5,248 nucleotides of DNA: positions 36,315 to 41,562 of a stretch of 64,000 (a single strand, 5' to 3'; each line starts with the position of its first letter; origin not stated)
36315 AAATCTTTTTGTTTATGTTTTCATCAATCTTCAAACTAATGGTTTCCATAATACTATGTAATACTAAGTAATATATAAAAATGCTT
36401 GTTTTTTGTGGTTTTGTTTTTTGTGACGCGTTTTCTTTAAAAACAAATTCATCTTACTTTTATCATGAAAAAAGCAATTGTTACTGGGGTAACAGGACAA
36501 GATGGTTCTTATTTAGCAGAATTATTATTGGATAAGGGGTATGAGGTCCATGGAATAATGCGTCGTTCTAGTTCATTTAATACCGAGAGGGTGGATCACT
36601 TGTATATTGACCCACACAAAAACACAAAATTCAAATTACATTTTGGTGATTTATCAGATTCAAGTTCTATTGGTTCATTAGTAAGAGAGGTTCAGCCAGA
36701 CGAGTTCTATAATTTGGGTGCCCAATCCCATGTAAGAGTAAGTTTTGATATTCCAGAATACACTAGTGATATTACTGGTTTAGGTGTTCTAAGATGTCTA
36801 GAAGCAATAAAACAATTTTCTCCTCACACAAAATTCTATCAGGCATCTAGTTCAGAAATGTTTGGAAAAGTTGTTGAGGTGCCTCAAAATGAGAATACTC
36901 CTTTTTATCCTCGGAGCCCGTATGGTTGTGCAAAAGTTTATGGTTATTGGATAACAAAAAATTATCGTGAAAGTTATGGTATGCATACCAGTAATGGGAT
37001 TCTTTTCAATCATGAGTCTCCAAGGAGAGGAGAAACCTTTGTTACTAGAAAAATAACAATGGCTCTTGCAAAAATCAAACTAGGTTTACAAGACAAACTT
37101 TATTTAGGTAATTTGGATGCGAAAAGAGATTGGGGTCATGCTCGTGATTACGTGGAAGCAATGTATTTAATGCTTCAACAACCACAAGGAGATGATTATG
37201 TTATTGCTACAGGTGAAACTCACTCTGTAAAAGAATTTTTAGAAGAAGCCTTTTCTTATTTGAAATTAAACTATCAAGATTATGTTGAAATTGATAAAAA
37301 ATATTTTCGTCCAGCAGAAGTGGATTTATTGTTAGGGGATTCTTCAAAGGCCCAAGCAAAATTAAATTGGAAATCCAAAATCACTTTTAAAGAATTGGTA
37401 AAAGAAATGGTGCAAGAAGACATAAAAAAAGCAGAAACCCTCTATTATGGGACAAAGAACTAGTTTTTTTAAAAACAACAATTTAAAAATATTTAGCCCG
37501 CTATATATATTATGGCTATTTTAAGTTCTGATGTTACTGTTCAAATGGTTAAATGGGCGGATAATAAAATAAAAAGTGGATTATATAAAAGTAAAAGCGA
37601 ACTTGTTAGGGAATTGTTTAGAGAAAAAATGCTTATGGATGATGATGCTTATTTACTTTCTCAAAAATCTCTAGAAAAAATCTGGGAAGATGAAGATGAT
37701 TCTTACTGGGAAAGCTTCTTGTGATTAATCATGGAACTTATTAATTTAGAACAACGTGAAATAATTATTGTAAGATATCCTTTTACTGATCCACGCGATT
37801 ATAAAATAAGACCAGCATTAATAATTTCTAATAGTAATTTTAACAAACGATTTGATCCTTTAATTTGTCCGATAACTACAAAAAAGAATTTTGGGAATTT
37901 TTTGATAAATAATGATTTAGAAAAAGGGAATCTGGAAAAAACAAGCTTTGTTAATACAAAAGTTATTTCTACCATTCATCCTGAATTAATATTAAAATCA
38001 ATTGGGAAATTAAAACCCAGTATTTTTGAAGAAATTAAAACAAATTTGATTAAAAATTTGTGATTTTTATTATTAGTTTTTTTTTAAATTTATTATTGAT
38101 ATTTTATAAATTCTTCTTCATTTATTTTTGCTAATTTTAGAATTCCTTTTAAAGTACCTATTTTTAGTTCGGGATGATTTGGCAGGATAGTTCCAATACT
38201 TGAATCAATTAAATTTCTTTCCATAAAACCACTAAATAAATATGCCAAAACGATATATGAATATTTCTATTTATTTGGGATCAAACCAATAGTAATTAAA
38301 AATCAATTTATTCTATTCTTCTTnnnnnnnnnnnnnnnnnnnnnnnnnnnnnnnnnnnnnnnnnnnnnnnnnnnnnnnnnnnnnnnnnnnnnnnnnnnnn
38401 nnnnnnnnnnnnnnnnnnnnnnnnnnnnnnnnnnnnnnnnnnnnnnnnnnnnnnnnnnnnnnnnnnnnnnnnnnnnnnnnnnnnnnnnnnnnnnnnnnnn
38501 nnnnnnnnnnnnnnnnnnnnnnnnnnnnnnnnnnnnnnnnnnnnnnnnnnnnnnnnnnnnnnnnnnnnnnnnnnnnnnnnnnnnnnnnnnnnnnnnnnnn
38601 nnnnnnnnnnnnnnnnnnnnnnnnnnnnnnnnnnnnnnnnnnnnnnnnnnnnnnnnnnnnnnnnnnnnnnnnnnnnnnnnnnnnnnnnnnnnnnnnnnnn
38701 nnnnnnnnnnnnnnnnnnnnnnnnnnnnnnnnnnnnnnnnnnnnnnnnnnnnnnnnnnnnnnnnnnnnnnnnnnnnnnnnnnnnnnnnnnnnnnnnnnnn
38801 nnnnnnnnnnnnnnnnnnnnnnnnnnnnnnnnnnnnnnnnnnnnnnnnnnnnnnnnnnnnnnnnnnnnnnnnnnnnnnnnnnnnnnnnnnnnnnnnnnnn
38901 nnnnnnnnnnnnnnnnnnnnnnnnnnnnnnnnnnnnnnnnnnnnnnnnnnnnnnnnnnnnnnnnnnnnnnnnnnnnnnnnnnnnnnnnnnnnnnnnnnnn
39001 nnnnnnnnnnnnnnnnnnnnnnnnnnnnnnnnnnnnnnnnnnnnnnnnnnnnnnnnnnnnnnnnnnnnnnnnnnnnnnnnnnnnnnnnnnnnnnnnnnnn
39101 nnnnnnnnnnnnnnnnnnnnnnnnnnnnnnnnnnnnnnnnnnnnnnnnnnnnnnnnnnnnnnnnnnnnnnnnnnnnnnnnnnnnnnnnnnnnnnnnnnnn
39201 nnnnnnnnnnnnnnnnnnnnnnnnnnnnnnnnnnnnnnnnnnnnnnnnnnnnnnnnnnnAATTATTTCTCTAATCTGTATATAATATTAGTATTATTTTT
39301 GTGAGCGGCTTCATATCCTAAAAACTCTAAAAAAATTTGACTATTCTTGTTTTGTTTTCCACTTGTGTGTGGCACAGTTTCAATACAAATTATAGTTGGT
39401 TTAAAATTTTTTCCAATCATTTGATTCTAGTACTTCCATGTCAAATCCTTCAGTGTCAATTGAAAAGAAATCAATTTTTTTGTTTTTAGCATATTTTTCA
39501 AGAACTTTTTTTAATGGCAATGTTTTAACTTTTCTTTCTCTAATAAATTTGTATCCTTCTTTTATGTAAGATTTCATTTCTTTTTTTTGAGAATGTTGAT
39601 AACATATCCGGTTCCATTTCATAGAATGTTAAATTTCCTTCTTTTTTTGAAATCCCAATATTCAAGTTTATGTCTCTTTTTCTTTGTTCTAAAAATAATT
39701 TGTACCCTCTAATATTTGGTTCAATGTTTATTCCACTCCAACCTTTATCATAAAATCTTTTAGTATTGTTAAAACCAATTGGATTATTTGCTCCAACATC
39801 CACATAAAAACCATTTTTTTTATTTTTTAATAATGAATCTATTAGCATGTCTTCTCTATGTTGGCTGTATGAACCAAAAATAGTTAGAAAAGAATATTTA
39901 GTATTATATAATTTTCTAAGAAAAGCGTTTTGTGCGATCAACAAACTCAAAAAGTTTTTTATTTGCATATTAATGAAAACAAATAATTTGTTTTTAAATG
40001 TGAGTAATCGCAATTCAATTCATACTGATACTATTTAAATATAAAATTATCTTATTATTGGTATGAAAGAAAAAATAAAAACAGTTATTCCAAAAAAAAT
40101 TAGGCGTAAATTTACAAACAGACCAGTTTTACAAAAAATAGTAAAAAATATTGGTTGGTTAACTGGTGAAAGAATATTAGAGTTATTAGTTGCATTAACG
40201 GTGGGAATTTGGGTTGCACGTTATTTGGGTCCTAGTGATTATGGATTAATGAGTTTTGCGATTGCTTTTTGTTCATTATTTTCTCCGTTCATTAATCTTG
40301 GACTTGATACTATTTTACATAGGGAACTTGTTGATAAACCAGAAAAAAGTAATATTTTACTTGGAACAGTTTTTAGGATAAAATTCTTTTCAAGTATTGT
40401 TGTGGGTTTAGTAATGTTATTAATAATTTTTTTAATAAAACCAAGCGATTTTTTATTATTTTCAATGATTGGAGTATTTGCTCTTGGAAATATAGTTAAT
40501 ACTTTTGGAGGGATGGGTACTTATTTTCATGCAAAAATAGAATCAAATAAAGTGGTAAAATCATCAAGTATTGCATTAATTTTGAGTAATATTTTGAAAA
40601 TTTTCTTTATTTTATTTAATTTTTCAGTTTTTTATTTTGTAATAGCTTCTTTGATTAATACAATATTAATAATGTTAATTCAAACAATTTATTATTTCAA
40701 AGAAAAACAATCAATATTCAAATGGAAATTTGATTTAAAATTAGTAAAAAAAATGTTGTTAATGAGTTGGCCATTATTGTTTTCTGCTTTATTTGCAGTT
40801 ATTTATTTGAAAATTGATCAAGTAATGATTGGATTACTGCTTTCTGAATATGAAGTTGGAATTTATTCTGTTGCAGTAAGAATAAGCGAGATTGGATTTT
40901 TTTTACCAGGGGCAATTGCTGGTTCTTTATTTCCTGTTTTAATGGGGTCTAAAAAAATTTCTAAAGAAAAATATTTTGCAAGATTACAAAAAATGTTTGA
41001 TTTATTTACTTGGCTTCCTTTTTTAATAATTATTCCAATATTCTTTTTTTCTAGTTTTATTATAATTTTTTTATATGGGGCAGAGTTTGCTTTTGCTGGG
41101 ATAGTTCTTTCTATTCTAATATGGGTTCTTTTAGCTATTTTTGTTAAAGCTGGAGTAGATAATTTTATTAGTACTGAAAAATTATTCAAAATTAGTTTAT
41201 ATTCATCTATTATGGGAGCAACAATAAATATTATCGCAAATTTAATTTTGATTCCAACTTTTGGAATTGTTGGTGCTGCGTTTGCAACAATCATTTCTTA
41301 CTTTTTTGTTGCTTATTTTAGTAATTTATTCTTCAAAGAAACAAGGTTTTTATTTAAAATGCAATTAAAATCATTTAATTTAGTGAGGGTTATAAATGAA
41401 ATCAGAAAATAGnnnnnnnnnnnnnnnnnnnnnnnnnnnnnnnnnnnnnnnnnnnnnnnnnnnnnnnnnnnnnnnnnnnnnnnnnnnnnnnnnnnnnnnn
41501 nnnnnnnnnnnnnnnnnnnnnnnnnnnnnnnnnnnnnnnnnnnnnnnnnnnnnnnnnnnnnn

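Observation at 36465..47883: One locus encodes three alternative fates of GDP-4-keto-6-deoxymannose (fucose, a 3,6-dideoxyhexose, perosamine) plus two gmd paralogs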

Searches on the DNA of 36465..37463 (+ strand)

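Call 30: search_dna_similar(query=window:36465-37463:+, collection=ecoli_genomes, mode=distant, max_rows=40, rows=spread)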
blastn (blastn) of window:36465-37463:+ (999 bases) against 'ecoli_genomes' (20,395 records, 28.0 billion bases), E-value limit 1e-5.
Records with a match: 737; places in all: 1114; records where one place covers at least 80% of the query: 0.
Genomes with a match: 737 of 5426; with a place that covers at least 80% of the query: 0. Places per genome that has any: lowest 1, median 2, highest 2. On chromosomes: 1109 places; on plasmids: 5.
Best place of each record, by identity: 60-80% 737.
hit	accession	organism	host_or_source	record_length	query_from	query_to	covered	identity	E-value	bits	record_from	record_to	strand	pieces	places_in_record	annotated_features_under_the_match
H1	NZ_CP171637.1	Escherichia coli strain TC24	Bos taurus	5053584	4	774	77%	65.4%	4e-31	145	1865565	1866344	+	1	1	gmd: GDP-mannose 4,6-dehydratase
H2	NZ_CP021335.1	Escherichia coli strain 95JB1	fecal sample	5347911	1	749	75%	65.8%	2e-41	180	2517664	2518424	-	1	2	gmd: GDP-mannose 4,6-dehydratase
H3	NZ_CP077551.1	Escherichia coli O111:H2 strain 08-3342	Homo sapiens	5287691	1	749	75%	65.8%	2e-41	180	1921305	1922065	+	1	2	gmd: GDP-mannose 4,6-dehydratase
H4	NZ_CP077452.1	Escherichia coli O111:H8 strain 8234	Homo sapiens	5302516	1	749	75%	65.8%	2e-41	180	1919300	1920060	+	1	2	gmd: GDP-mannose 4,6-dehydratase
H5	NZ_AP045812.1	Escherichia coli strain 23CRST042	Homo sapiens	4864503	4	753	75%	65.3%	1e-30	144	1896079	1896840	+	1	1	gmd: GDP-mannose 4,6-dehydratase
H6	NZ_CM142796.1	Escherichia coli strain GPEC1035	chicken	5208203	4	749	75%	65.4%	7e-35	158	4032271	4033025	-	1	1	gmd: GDP-mannose 4,6-dehydratase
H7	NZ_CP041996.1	Escherichia coli strain AR Bank #0349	Homo sapiens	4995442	4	749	75%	65.2%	3e-33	153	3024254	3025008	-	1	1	gmd: GDP-mannose 4,6-dehydratase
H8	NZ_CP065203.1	Escherichia coli strain EC-10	Gallus gallus domesticus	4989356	4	749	75%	65.2%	3e-33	153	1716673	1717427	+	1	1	gmd: GDP-mannose 4,6-dehydratase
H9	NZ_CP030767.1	Escherichia coli strain 2017C-4109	missing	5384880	14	749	74%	66.1%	2e-41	179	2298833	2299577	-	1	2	gmd: GDP-mannose 4,6-dehydratase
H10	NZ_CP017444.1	Escherichia coli O157:H7 strain 8368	Cattle Hide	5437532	14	749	74%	66.1%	2e-41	179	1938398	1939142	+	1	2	gmd: GDP-mannose 4,6-dehydratase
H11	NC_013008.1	Escherichia coli O157:H7 str. TW14359 strain TW14359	-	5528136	14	749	74%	66.1%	2e-41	179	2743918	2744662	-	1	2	gmd: GDP-mannose 4,6-dehydratase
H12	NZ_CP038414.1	Escherichia coli O157:H7 strain 17B6-2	cattle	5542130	14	749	74%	66.1%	2e-41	179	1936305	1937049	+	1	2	gmd: GDP-mannose 4,6-dehydratase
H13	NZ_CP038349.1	Escherichia coli O157:H7 strain F8952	missing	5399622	14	749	74%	66.1%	2e-41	179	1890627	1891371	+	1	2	gmd: GDP-mannose 4,6-dehydratase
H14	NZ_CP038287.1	Escherichia coli O157:H7 strain TX 376-2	cattle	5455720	14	749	74%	66.1%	2e-41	179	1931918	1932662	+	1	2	gmd: GDP-mannose 4,6-dehydratase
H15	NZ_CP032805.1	Escherichia coli strain ERL05-0623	Bobby veal steak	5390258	14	749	74%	66.1%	2e-41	179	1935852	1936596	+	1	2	gmd: GDP-mannose 4,6-dehydratase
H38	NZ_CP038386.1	Escherichia coli O55:H7 strain DEC5D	Homo sapiens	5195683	370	593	22%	66.1%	4e-6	63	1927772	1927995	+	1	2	gmd: GDP-mannose 4,6-dehydratase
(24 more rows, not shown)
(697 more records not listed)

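Call 31: get_annotated_region(hit=H3, flank=9000)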
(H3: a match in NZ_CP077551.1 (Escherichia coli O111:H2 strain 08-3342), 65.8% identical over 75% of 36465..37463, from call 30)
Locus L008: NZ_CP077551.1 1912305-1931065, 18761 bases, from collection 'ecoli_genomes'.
description: Escherichia coli O111:H2 strain 08-3342 chromosome, complete genome
organism: Escherichia coli O111:H2 strain 08-3342 (NCBI taxid 397453)
replicon: chromosome; assembly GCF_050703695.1
host: Homo sapiens; source: missing; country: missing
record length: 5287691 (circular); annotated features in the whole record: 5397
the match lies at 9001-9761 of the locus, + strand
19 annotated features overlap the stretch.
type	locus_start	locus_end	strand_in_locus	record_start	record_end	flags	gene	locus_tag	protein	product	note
CDS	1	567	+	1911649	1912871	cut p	wcaC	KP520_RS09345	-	colanic acid biosynthesis glycosyltransferase WcaC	frameshifted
CDS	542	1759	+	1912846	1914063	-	wcaD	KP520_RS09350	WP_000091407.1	colanic acid polymerase WcaD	-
CDS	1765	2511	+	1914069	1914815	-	wcaE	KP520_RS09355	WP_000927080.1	colanic acid biosynthesis glycosyltransferase WcaE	-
CDS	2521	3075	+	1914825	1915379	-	wcaF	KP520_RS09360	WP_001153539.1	colanic acid biosynthesis acetyltransferase WcaF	-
CDS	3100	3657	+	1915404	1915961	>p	-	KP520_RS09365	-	GDP-mannose 4,6-dehydratase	incomplete; partial in the middle of a contig; missing C-terminus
CDS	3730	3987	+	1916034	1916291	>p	-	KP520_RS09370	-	IS3 family transposase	incomplete; partial in the middle of a contig; missing C-terminus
CDS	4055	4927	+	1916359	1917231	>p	-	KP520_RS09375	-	IS30-like element IS30 family transposase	incomplete; partial in the middle of a contig; missing C-terminus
CDS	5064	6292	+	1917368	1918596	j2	-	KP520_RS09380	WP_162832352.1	IS3-like element IS2 family transposase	programmed frameshift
CDS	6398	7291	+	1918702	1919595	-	galF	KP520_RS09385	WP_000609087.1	GalU regulator GalF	-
CDS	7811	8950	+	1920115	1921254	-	-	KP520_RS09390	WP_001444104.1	glycosyltransferase family 4 protein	-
CDS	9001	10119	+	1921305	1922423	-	gmd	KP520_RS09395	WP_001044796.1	GDP-mannose 4,6-dehydratase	-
CDS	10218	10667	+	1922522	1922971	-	wbdI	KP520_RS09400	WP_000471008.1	GDP-sugar hydrolase WbdI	-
CDS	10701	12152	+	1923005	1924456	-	-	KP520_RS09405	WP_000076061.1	mannose-1-phosphate guanylyltransferase/mannose-6-phosphate isomerase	-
CDS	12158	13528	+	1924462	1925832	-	rfbK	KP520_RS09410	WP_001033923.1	O111 family phosphomannomutase RfbK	-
CDS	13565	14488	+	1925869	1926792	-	-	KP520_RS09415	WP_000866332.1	NAD-dependent epimerase/dehydratase family protein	-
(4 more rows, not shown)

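Call 32: get_annotated_region(hit=H38, flank=9000)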
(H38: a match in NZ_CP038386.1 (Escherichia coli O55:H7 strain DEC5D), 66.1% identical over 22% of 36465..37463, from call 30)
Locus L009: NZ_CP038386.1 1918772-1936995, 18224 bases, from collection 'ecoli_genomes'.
description: Escherichia coli O55:H7 strain DEC5D chromosome, complete genome
organism: Escherichia coli O55:H7 strain DEC5D (NCBI taxid 244320)
replicon: chromosome; assembly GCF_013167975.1
host: Homo sapiens; source: missing; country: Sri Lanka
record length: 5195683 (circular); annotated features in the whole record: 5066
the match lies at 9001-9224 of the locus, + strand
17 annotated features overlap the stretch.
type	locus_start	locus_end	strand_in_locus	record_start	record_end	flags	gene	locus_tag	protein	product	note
CDS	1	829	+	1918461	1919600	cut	wza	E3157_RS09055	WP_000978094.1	polysaccharide export protein Wza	-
CDS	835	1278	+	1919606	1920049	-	wzb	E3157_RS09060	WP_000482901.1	low molecular weight protein-tyrosine-phosphatase Wzb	-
CDS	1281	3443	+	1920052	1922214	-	wzc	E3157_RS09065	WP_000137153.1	tyrosine-protein kinase Wzc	-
CDS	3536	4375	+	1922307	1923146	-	wcaA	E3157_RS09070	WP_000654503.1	colanic acid biosynthesis glycosyltransferase WcaA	-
CDS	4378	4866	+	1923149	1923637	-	wcaB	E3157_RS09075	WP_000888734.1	colanic acid biosynthesis acetyltransferase WcaB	-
CDS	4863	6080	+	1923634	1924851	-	wcaC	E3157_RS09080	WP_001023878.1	colanic acid biosynthesis glycosyltransferase WcaC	-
CDS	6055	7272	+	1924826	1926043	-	wcaD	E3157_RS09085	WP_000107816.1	colanic acid polymerase WcaD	-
CDS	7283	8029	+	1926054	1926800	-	wcaE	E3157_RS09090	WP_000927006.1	colanic acid biosynthesis glycosyltransferase WcaE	-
CDS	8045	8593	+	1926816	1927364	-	wcaF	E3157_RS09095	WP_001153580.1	colanic acid biosynthesis acetyltransferase WcaF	-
CDS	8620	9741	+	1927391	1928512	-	gmd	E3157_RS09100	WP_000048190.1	GDP-mannose 4,6-dehydratase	-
CDS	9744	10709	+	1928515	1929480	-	fcl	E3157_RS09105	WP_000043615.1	GDP-L-fucose synthase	-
CDS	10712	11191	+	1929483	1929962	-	gmm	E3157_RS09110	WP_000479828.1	GDP-mannose mannosyl hydrolase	-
CDS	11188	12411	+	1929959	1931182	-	wcaI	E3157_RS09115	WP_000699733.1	colanic acid biosynthesis fucosyltransferase WcaI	-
CDS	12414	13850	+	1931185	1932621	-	cpsB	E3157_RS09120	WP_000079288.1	mannose-1-phosphate guanyltransferase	-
CDS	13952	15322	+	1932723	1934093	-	cpsG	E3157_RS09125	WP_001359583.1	colanic acid biosynthesis phosphomannomutase CpsG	-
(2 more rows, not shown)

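Call 33: get_annotated_region(hit=H11, flank=9000)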
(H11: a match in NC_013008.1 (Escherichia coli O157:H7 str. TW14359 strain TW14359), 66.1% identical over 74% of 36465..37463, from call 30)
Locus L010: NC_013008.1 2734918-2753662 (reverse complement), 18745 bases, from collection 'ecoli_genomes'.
description: Escherichia coli O157:H7 str. TW14359, complete sequence
organism: Escherichia coli O157:H7 str. TW14359 strain TW14359 (NCBI taxid 544404)
replicon: chromosome; assembly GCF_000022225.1
host: -; source: -; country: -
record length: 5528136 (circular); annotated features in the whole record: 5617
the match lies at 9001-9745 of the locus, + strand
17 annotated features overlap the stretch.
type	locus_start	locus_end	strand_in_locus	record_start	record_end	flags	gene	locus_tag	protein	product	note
CDS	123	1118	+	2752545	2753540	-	-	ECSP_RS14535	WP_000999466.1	N-acetyl-alpha-D-glucosaminyl-diphospho-ditrans,octacis-undecaprenol 4-epimerase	-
CDS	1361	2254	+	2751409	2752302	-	galF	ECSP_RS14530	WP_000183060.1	UTP--glucose-1-phosphate uridylyltransferase GalF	-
CDS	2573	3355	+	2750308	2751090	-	-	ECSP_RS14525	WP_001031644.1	glycosyltransferase family 2 protein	-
CDS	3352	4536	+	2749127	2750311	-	wzy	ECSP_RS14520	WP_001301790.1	O157 family O-antigen polymerase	-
CDS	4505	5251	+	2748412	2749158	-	-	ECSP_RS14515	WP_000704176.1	glycosyltransferase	-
CDS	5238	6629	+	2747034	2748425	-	wzx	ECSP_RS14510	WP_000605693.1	O157 family O-antigen flippase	-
CDS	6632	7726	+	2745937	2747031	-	rfbE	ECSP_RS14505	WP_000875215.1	GDP-perosamine synthase RfbE/PerA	-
CDS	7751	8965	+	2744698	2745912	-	-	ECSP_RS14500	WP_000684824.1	glycosyltransferase family 4 protein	-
CDS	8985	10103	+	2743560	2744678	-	gmd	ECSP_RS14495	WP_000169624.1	GDP-mannose 4,6-dehydratase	-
CDS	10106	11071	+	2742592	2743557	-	fcl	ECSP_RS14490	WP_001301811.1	GDP-L-fucose synthase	-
CDS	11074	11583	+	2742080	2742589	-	-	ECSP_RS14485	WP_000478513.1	GDP-mannose mannosyl hydrolase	-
CDS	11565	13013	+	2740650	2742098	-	-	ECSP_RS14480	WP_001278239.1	mannose-1-phosphate guanylyltransferase/mannose-6-phosphate isomerase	-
CDS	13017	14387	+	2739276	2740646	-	cpsG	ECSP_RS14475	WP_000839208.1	colanic acid biosynthesis phosphomannomutase CpsG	-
CDS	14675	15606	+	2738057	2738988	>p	-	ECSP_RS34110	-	ISAs1 family transposase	frameshifted; internal stop; incomplete; partial in the middle of a contig; missing N-terminus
CDS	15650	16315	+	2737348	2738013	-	perB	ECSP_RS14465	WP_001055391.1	GDP-perosamine N-acetyltransferase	-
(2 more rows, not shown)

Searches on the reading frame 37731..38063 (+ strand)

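Call 3: search_protein_families(library=pfam, proteins=[window:37731-38063:+])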
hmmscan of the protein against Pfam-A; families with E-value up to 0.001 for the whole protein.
window:37731-38063:+ (110 aa): 1 family
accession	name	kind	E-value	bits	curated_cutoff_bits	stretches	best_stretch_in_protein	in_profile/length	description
PF02452.23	PemK_toxin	-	2.2e-14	54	23.1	1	8-108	2-107/109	PemK-like, MazF-like toxin of type II toxin-antitoxin system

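Call 4: search_protein_families(library=ncbifam, proteins=[window:37731-38063:+])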
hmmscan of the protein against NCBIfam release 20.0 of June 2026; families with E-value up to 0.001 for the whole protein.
window:37731-38063:+ (110 aa): 0 families

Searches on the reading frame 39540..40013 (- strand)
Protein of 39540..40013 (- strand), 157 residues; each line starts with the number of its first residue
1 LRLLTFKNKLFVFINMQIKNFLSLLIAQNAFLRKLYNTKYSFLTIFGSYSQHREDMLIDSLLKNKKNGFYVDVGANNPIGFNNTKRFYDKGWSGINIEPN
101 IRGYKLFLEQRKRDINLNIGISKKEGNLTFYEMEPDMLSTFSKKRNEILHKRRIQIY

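Call 3: search_protein_families(library=pfam, proteins=[window:39540-40013:-])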
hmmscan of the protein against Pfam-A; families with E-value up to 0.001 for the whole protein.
window:39540-40013:- (157 aa): 1 family
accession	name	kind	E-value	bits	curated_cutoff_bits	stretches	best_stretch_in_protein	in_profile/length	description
PF05050.19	Methyltransf_21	-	3.1e-05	24.6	22.7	1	72-137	1-67/173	Methyltransferase FkbM domain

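Call 4: search_protein_families(library=ncbifam, proteins=[window:39540-40013:-])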
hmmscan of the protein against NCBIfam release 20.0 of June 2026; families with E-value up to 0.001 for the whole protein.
window:39540-40013:- (157 aa): 0 families

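Call 19: search_protein_families(library=ncbifam, proteins=[window:39540-40013:-], max_evalue=1)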
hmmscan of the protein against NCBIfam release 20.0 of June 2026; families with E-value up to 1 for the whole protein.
window:39540-40013:- (157 aa): 2 families
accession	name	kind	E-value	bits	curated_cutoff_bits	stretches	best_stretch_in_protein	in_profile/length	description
TIGR01444.1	fkbM_fam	subfamily_domain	0.0059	17.1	37.7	1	70-142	2-79/143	FkbM family methyltransferase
TIGR00357.1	TIGR00357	equivalog_domain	0.081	12.9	113.05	1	50-93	21-64/134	peptide-methionine (R)-S-oxide reductase MsrB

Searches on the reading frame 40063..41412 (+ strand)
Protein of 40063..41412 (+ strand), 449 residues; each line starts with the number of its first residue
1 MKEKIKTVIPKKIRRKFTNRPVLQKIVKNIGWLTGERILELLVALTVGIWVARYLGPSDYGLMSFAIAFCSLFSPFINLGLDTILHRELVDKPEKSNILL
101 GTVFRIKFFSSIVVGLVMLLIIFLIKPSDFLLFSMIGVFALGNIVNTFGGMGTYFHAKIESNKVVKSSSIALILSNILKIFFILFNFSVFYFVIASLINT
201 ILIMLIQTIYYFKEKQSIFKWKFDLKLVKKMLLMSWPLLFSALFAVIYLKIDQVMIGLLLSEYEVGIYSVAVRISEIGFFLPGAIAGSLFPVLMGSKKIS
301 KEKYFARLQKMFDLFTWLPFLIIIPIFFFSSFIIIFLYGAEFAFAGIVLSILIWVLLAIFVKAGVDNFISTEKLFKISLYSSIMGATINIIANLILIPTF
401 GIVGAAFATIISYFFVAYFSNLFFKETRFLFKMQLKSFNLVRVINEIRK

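Call 3: search_protein_families(library=pfam, proteins=[window:40063-41412:+])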
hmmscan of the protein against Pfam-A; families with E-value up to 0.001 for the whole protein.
window:40063-41412:+ (449 aa): 2 families
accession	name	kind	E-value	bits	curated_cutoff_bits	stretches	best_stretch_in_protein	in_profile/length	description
PF01943.22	Polysacc_synt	-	1.3e-28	100.6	28.2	1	26-293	1-270/274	Polysaccharide biosynthesis protein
PF13440.11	Polysacc_synt_3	-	4.6e-23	82.3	23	1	51-342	2-288/293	Polysaccharide biosynthesis protein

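Call 4: search_protein_families(library=ncbifam, proteins=[window:40063-41412:+])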
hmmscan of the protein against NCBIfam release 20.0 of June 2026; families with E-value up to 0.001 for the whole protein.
window:40063-41412:+ (449 aa): 6 families
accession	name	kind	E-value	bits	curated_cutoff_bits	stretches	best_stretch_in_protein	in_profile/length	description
NF041871.1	Wzx_EPS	equivalog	2.7e-16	59.4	800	1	28-416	4-394/492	exopolysaccharide biosynthesis flippase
NF058658.1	Oglyco_Wzx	exception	2.8e-09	36.5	720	1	24-436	8-415/478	O-glycosylation flippase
NF050818.1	PolSacchBiosHfsF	equivalog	3e-07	29.8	700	1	42-417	18-396/468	polysaccharide biosynthesis protein HfsF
NF047674.1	TeichurnBiosyTuaB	equivalog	3.9e-07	29.5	580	1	23-355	5-334/469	teichuronic acid biosynthesis protein TuaB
TIGR00797.1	matE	subfamily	3.3e-05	23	147.4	1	307-425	67-193/396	MATE family efflux transporter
NF007773.0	PRK10459.1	equivalog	0.00023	20.3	273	1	45-419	26-400/492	MOP flippase family protein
